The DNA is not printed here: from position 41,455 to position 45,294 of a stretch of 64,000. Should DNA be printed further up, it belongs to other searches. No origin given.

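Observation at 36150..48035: Compositionally mosaic, AT-rich surface-glycan island grafted onto a native-GC glycosylation cluster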

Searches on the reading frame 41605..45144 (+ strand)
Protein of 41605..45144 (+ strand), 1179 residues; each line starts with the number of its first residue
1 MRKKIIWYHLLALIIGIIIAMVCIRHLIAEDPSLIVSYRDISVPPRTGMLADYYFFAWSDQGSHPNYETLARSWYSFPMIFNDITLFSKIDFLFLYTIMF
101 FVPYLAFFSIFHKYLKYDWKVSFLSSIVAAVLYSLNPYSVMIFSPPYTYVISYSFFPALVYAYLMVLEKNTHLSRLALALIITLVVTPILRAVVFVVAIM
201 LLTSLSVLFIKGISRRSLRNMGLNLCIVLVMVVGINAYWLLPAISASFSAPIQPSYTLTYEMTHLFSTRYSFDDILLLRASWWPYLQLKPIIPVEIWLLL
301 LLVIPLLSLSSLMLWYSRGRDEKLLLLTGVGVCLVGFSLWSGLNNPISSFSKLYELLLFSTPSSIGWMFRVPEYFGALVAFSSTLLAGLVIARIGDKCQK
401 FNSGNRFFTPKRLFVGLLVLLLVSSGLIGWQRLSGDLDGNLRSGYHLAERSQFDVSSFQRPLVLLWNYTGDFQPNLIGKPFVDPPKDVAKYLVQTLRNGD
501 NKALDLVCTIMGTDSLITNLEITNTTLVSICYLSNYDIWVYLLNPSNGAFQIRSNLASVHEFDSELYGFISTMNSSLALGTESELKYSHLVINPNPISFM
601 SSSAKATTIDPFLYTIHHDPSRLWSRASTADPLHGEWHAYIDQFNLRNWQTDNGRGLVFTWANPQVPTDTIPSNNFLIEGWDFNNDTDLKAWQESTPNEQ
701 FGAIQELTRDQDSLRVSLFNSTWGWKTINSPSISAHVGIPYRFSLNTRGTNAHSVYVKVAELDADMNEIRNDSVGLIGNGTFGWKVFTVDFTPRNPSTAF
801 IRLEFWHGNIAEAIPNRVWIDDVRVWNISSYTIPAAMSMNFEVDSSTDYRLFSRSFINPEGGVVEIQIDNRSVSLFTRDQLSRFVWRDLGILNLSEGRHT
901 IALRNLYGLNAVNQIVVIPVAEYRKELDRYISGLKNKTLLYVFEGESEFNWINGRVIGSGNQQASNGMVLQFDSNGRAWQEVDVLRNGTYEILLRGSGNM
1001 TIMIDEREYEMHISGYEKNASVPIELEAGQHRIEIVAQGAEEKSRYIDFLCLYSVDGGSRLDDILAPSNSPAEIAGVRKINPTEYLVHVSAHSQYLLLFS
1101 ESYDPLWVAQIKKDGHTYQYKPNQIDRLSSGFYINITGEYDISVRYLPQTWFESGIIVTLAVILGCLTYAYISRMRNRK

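Call 7: search_protein_families(library=pfam, proteins=[window:41605-45144:+], max_evalue=0.01)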
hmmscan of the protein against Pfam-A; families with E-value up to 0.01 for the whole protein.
window:41605-45144:+ (1179 aa): 0 families

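Call 8: find_encoding_contigs(protein=window:41605-45144:+, flank=10000, max_places=10)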
Protein window:41605-45144:+ (1179 aa): no gene with exactly this product is on record in the collection.

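Call 9: find_homologous_proteins(query=window:41605-45144:+)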
Query window:41605-45144:+ (1179 aa): 3 proteins with E <= 0.001 among 8000 candidates.
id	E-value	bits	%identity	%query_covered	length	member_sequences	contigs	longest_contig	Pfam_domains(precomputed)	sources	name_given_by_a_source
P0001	0.0e+0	2701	100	100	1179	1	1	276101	-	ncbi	-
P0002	9.8e-68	247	30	33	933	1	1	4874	-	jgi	jgi:hypothetical protein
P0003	5.4e-45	172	24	38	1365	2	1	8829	PF03422.22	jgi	jgi:hypothetical protein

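Call 10: find_encoding_contigs(protein=P0001, flank=10000, max_places=5)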
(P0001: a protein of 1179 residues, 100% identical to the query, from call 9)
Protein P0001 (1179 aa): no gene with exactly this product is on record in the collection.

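Call 13: find_encoding_contigs(protein=P0014, flank=10000, max_places=10)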
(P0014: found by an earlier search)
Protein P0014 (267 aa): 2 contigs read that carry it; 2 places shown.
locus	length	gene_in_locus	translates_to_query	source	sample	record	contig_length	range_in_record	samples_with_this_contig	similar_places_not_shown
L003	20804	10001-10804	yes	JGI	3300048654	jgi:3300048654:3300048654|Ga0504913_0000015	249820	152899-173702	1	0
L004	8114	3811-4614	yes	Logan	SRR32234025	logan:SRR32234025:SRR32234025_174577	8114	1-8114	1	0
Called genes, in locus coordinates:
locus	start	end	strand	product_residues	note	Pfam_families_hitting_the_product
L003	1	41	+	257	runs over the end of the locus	PF00483:NTP_transferase, PF12804:NTP_transf_3 (weak)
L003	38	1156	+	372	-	PF01073:3Beta_HSD, PF01370:Epimerase, PF02719:Polysacc_synt_2, PF04321:RmlD_sub_bind (weak), PF16363:GDP_Man_Dehyd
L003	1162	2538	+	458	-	PF01041:DegT_DnrJ_EryC1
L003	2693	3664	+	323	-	PF01073:3Beta_HSD, PF01370:Epimerase, PF04321:RmlD_sub_bind (faint), PF07993:NAD_binding_4 (faint), PF16363:GDP_Man_Dehyd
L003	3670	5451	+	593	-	PF02776:TPP_enzyme_N, PF00205:TPP_enzyme_M, PF02775:TPP_enzyme_C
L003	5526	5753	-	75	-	-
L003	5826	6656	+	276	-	PF01522:Polysacc_deac_1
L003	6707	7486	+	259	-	PF01522:Polysacc_deac_1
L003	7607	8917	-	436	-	PF27849:MAST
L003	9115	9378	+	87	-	-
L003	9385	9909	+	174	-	PF24038:DUF7347 (faint), PF24266:HTH_HVO_0163_N, PF03428:RP-C (faint), PF13412:HTH_24 (weak), PF01022:HTH_5, PF01047:MarR (weak), PF12802:MarR_2, PF12840:HTH_20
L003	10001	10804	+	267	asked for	PF00497:SBP_bac_3, PF10613:Lig_chan-Glu_bd, PF12974:Phosphonate-bd, PF09084:NMT1 (weak)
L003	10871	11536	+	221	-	PF00528:BPD_transp_1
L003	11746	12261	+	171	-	PF00005:ABC_tran, PF13304:AAA_21 (weak)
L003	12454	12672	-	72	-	-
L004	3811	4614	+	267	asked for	PF00497:SBP_bac_3, PF10613:Lig_chan-Glu_bd, PF12974:Phosphonate-bd, PF09084:NMT1 (weak)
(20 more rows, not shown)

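Call 37: search_protein_families(library=pfam, proteins=[window:41605-45144:+], max_evalue=10)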
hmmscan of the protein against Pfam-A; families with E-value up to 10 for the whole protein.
window:41605-45144:+ (1179 aa): 1 family
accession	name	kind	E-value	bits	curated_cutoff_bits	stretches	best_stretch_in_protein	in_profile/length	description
PF09843.14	DUF2070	-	0.17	10.6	30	1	87-224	38-186/561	Predicted membrane protein (DUF2070)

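Call 38: search_protein_families(library=ncbifam, proteins=[window:41605-45144:+], max_evalue=0.01)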
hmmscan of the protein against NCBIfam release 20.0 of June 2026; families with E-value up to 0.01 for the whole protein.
window:41605-45144:+ (1179 aa): 0 families

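Call 46: search_protein_representatives(protein=window:41605-45144:+)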
Query: 1179 residues. Proteins with E-value up to 0.001 (for the whole library): 1485; up to 1e-10: 755; up to 1e-30: 284. The best 150 are listed.
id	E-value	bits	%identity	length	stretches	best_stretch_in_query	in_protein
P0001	0.0e+00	2700.9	100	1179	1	1-1179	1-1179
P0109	2.1e-271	919.9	40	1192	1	4-1174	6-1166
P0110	6.6e-226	769.2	41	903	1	3-891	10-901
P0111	1.6e-192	658.6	34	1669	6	595-1036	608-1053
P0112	6.8e-171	587.0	43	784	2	242-663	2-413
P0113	8.4e-166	570.1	34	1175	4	7-662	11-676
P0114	8.9e-160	550.2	34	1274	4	590-1038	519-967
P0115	4.0e-159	548.0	34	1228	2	584-1174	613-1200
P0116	1.2e-151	523.3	32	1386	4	601-1036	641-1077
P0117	2.3e-146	505.7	30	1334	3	7-1040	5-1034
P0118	8.8e-143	493.9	33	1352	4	583-1036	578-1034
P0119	3.2e-138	478.7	33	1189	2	606-1171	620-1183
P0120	2.9e-133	462.3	36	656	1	368-1029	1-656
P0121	2.3e-130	452.7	31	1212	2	550-1172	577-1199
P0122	1.1e-126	440.5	34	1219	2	615-1170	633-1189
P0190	2.7e-76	273.7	31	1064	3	840-1179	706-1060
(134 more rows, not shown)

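Call 48: search_protein_families(library=pfam, alignment_id=A3, max_evalue=0.001)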
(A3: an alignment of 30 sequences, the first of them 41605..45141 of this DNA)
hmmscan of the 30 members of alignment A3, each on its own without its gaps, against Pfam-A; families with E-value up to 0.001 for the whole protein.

A. member 1, window:41605-45141:+ (1179 aa): 0 families

B. families by the number of members that match (of 30 scanned): 4 families
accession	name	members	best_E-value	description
PF22637.2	CBM_4_9_1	4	4.9e-11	BppA domain 1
PF02018.23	CBM_4_9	4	5.9e-09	Carbohydrate binding domain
PF16990.11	CBM_35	3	0.00022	Carbohydrate binding module (family 35)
PF03422.21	CBM_6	1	0.00056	Carbohydrate binding module (family 6)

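Call 69: predict_structure(alignment_id=A3)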
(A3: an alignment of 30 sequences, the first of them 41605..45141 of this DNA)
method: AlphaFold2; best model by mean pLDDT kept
length: 1179 residues; sequences in the alignment: 30
mean_pLDDT: 87.1   pTM: 0.81
mean pLDDT of the five models: 87.1, 86.1, 85.8, 83.7, 82.9
residues with pLDDT >= 90: 622; 70-90: 475; 50-70: 80; < 50: 2
segments of 3 or more residues with pLDDT < 50: none
pLDDT, mean of each block of 10 residues (from residue 1): 83 96 91 83 81 87 82 74 86 92 97 93 96 94 79 95 93 94 93 95 94 86 94 96 88 78 89 92 88 93 92 82 95 95 91 93 87 94 96 89 63 89 93 89 74 60 71 73 77 75 77 83 67 78 72 86 69 75 84 87 88 92 88 72 83 85 81 90 93 94 93 93 89 88 93 90 93 86 91 87 91 85 91 91 94 94 92 92 91 95 93 95 93 89 87 82 70 89 91 88 89 78 89 86 76 80 74 91 94 91 91 93 85 93 95 96 94 85
secondary structure, 60 per line:
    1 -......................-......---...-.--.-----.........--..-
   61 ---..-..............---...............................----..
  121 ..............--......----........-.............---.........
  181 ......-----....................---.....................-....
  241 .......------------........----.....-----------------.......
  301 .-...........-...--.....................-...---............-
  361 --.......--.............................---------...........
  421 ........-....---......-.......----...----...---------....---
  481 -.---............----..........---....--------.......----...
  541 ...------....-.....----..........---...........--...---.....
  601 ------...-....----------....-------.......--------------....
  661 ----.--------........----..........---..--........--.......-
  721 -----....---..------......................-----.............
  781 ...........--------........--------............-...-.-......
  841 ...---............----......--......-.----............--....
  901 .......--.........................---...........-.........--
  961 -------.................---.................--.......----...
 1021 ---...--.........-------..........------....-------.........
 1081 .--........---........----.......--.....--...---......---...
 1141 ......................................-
elements in order (helices of 4 or more, strands of 3 or more residues): H2-23 H25-30 E34-36 H47-55 H67-80 H84-114 H119-134 H137-142 H147-154 H156-168 H172-186 H192-211 H215-235 H237-247 H260-267 H272-276 H294-301 H303-313 H320-340 H348-359 H363-369 H372-400 H410-428 H430-433 H437-442 E444-446 H447-450 E462-464 H474-477 H486-497 H502-511 E515-518 E527-533 E538-543 E550-553 E555-559 H564-573 E577-581 H582-587 E590-592 H596-600 E607-609 H611-614 E625-628 H637-642 E657-660 E677-681 H686-695 E703-710 E713-719 E726-729 E741-762 E768-791 E800-807 E816-827 E835-843 E847-858 E863-868 E871-876 E883-894 E897-907 E910-919 H920-934 E938-944 H945-948 E950-958 E968-984 E988-1004 E1007-1013 E1018-1020 E1024-1026 E1029-1037 E1045-1054 H1061-1064 E1072-1081 E1084-1091 E1095-1102 E1107-1113 E1116-1120 E1123-1125 E1129-1134 E1138-1146 H1147-1178

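Call 73: fold_search(model_id=the predicted structure, library=pdb)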
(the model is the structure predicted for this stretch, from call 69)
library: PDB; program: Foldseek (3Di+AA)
matches with E <= 10: 1682; with E <= 0.001: 109
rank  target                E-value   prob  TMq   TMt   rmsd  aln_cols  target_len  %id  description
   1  6wby                  9.9e-18  1.00  0.41  0.39  21.8      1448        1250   10  Single-Particle Cryo-EM Structure of Arabinofuranosyltransferase AftD from Mycobacteria, Mutant R1389S Class 2 (released 2020-05-13)
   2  6w98_A                1.4e-17  1.00  0.41  0.38  22.8      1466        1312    9  Single-Particle Cryo-EM Structure of Arabinofuranosyltransferase AftD from Mycobacteria (released 2020-05-13)
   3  6wbx                  9.4e-16  1.00  0.42  0.40  21.7      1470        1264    9  Single-Particle Cryo-EM Structure of Arabinofuranosyltransferase AftD from Mycobacteria, Mutant R1389S Class 1 (released 2020-05-13)
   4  5b4x_C                9.5e-09  1.00  0.10  0.14  22.7       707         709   10  Crystal structure of the ApoER2 ectodomain in complex with the Reelin R56 fragment (released 2017-04-26)
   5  5b4x_A                9.9e-09  1.00  0.10  0.14  22.1       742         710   10  Crystal structure of the ApoER2 ectodomain in complex with the Reelin R56 fragment (released 2017-04-26)
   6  8w7n                  1.1e-08  1.00  0.08  0.10  21.5       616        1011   11  Crystal structure of the in-cell Cry1Aa purified from Bacillus thuringiensis (released 2024-03-06)
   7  4w8j                  1.4e-08  1.00  0.08  0.10  20.3       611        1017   10  Structure of the full-length insecticidal protein Cry1Ac reveals intriguing details of toxin packaging into in vivo form (released 2014-09-17)
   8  2e26_A                1.8e-08  1.00  0.10  0.15  22.7       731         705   10  Crystal structure of two repeat fragment of reelin (released 2007-05-22)
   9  3a7q_A                2.5e-08  1.00  0.11  0.16  21.9       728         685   10  Structural basis for specific recognition of reelin by its receptors (released 2010-03-23)
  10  9h99                  3.1e-08  1.00  0.08  0.09  21.2       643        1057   10  Native structure of the full-length pesticidal protein Cry1Ca18 at pH7, from crystals formed in vivo (released 2025-11-12)
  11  9qxq                  4.2e-08  1.00  0.08  0.09  21.3       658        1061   10  native structure of full-length pesticidal protein Cry1Ca18 at pH9, from crystals formed in vivo (released 2026-02-11)
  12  5x7o_A                9.6e-08  1.00  0.11  0.11  21.3       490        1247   13  Crystal structure of Paenibacillus sp. 598K alpha-1,6-glucosyltransferase (released 2017-07-26)
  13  9h9a                  1.5e-07  1.00  0.07  0.07  32.5       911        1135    8  native structure of the full-length pesticidal protein Cry8Ba2, from crystals formed in vivo (form 1) (released 2025-12-03)
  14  8zdp_v                1.6e-07  1.00  0.11  0.16  70.8       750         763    9  Cryo-EM structure of Mycobacteriophage Douge Central fiber (gp20) (released 2025-06-25)
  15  8zdq_v                1.6e-07  1.00  0.11  0.14  70.8       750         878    9  Cryo-EM structure of Mycobacteriophage Douge complete baseplate (gp13, gp17, gp23, gp16, gp18 and gp20) (released 2025-06-25)
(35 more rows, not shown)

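Call 88: find_encoding_contigs(protein=P0005, flank=5000, max_places=4)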
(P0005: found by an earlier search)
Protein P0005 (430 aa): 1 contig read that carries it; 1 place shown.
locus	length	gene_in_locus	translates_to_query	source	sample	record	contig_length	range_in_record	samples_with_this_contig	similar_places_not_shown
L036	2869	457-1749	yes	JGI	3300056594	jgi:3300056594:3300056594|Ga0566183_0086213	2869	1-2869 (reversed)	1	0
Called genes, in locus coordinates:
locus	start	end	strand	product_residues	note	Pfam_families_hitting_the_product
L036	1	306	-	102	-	?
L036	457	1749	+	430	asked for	PF01943:Polysacc_synt, PF13440:Polysacc_synt_3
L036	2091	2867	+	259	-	?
